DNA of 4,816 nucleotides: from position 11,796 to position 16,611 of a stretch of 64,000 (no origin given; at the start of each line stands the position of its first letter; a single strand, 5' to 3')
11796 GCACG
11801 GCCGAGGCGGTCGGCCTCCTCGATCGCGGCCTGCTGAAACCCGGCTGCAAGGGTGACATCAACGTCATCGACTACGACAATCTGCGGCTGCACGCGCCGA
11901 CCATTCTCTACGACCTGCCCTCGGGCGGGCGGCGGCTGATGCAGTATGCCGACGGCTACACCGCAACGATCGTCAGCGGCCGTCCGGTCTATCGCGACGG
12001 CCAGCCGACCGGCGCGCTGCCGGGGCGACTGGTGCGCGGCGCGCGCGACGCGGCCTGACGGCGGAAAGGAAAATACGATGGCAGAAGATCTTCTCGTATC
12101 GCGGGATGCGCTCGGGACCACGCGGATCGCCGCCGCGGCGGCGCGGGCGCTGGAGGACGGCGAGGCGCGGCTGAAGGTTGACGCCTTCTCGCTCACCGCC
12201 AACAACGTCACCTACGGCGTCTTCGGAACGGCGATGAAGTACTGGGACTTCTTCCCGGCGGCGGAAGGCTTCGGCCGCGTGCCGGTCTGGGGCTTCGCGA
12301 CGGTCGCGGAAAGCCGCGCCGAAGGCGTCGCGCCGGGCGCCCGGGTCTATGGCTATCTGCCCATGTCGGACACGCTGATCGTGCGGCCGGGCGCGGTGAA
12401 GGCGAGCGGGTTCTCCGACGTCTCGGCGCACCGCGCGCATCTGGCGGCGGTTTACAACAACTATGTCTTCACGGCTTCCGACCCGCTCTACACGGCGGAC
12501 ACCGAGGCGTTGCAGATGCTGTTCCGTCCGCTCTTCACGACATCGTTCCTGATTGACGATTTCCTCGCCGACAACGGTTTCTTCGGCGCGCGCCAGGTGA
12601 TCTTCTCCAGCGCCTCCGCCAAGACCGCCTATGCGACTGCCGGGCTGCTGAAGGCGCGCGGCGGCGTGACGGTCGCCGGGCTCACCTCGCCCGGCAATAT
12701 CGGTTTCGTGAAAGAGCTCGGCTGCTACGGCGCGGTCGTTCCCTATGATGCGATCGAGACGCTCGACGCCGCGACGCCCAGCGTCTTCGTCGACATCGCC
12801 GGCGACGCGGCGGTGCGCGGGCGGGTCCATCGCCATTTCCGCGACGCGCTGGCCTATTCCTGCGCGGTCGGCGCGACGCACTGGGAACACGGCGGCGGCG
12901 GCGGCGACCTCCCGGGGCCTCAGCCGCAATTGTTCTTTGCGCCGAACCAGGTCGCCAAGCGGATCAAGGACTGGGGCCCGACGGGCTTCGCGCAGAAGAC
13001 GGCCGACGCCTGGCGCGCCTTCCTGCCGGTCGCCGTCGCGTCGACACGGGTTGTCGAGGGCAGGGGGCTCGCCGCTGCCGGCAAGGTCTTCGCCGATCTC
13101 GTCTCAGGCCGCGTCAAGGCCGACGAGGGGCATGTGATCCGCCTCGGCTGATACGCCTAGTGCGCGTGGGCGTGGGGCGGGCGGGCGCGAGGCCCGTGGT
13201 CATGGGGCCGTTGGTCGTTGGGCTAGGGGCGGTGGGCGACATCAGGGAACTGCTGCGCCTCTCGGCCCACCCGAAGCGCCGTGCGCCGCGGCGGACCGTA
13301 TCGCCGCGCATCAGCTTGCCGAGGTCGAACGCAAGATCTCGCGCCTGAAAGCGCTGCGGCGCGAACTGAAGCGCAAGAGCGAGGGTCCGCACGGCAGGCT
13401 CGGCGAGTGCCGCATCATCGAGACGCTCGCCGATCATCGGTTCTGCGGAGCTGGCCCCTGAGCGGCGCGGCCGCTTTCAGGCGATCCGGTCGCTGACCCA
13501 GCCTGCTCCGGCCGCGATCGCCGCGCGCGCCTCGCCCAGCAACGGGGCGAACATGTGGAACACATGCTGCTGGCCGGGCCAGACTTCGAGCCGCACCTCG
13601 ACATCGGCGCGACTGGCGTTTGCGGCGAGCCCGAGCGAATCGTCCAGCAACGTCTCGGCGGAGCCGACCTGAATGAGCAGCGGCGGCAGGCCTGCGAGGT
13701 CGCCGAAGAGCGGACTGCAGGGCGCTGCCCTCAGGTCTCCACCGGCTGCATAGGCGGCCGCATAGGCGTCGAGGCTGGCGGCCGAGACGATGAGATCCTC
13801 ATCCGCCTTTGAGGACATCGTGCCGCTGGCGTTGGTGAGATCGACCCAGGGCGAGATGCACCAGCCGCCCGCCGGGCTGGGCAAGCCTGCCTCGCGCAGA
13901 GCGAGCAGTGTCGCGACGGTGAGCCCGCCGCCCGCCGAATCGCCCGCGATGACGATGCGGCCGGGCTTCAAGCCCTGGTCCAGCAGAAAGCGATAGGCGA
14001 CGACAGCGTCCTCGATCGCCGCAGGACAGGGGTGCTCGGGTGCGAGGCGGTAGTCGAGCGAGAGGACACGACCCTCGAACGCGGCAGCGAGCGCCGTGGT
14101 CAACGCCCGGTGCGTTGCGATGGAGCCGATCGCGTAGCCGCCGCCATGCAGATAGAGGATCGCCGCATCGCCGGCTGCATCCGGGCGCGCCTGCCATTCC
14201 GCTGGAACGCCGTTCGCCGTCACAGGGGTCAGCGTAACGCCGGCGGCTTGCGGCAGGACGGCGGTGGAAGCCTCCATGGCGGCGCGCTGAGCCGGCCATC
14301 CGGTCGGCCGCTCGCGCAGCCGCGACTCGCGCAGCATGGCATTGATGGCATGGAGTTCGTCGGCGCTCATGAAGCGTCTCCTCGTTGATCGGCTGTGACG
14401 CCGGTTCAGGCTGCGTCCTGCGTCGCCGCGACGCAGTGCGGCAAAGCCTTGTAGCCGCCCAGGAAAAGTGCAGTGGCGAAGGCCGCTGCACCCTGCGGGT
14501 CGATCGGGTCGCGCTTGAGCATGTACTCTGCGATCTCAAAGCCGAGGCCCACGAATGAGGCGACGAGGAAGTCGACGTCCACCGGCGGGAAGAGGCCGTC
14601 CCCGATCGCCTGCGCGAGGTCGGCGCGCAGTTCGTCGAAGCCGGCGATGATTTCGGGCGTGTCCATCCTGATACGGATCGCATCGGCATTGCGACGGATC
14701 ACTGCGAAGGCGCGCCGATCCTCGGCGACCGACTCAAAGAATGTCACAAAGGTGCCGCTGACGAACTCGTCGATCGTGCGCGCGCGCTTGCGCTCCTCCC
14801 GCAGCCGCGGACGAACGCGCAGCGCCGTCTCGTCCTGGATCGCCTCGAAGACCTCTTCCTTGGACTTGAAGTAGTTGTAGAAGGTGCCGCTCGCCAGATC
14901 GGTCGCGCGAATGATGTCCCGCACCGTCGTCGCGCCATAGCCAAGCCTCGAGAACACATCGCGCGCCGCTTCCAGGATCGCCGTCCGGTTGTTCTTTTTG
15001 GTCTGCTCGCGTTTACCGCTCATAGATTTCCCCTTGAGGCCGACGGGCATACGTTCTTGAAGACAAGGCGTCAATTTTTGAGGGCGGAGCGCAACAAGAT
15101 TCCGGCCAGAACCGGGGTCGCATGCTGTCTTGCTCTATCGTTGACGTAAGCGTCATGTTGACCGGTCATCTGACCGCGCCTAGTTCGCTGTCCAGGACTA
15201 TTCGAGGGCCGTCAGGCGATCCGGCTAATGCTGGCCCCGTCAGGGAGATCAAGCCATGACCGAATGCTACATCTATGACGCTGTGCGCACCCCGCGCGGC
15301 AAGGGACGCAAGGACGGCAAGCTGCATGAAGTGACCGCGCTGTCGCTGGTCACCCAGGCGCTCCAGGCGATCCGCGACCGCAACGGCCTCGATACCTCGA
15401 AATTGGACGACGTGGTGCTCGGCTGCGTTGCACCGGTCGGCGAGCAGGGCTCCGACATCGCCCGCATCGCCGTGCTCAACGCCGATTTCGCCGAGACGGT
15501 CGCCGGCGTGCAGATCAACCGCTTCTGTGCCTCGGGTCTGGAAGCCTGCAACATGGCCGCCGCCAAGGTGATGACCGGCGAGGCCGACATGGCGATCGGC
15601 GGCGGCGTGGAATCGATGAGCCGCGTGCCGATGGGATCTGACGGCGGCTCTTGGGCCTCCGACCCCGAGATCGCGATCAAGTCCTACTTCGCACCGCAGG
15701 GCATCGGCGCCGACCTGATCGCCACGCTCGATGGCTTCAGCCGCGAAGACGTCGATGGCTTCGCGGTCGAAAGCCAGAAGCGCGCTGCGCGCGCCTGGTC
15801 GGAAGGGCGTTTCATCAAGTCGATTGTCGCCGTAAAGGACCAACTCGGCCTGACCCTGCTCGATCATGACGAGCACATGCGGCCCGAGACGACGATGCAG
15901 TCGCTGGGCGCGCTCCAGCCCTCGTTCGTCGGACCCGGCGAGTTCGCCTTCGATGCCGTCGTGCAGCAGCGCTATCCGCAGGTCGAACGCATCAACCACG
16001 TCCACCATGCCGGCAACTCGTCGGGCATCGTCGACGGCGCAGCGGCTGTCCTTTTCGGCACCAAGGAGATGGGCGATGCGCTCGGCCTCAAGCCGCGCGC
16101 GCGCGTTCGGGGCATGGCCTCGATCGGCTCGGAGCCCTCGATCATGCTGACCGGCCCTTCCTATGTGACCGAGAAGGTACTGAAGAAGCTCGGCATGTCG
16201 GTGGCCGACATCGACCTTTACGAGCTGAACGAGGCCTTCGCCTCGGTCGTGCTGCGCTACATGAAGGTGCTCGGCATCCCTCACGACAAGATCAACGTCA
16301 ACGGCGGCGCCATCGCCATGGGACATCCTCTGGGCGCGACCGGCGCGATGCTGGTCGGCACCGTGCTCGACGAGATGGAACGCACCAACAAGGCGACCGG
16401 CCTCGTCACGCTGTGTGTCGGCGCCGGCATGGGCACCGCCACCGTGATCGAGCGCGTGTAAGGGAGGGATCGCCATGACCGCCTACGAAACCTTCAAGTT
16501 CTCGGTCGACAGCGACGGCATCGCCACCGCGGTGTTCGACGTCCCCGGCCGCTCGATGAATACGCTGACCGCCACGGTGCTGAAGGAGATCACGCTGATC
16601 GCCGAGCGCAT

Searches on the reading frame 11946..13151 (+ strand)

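Call 9: search_protein_families(library=pfam, proteins=[window:11946-13151:+], max_evalue=0.001)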
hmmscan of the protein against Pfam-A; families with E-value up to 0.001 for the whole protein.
window:11946-13151:+ (401 aa): 1 family
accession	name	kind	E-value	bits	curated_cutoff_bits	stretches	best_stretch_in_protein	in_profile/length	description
PF11017.14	DUF2855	-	4.3e-102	342.8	30.9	1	81-390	1-334/335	Protein of unknown function (DUF2855)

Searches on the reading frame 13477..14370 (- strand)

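Call 9: search_protein_families(library=pfam, proteins=[window:13477-14370:-], max_evalue=0.001)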
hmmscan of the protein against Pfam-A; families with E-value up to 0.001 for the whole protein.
window:13477-14370:- (297 aa): 3 families
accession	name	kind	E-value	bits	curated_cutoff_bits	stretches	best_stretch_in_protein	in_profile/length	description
PF07859.19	Abhydrolase_3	-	5.7e-57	193.3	25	1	71-273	1-210/210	alpha/beta hydrolase fold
PF10340.15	Say1_Mug180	-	1.1e-12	47.9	21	1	66-208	120-270/374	Steryl acetyl hydrolase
PF20434.5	BD-FAE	-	4e-10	40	26.8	1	70-158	15-108/215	BD-FAE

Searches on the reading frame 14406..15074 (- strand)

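Call 9: search_protein_families(library=pfam, proteins=[window:14406-15074:-], max_evalue=0.001)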
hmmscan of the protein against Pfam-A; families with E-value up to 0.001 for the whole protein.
window:14406-15074:- (222 aa): 1 family
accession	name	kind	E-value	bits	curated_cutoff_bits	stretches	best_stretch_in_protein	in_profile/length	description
PF00440.29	TetR_N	-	3.1e-16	59.3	24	1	33-79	1-47/47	Bacterial regulatory proteins, tetR family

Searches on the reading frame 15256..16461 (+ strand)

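Call 9: search_protein_families(library=pfam, proteins=[window:15256-16461:+], max_evalue=0.001)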
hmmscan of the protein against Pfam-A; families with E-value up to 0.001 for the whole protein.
window:15256-16461:+ (401 aa): 3 families
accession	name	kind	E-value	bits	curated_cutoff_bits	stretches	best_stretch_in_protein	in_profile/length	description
PF00108.29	Thiolase_N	-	4.6e-49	167.6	26.4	1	5-228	2-237/260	Thiolase, N-terminal domain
PF02803.24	Thiolase_C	-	4.8e-44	149.4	27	1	278-400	1-123/123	Thiolase, C-terminal domain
PF00109.32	ketoacyl-synt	-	6e-05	23.2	20.8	1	91-122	174-205/252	Beta-ketoacyl synthase, N-terminal domain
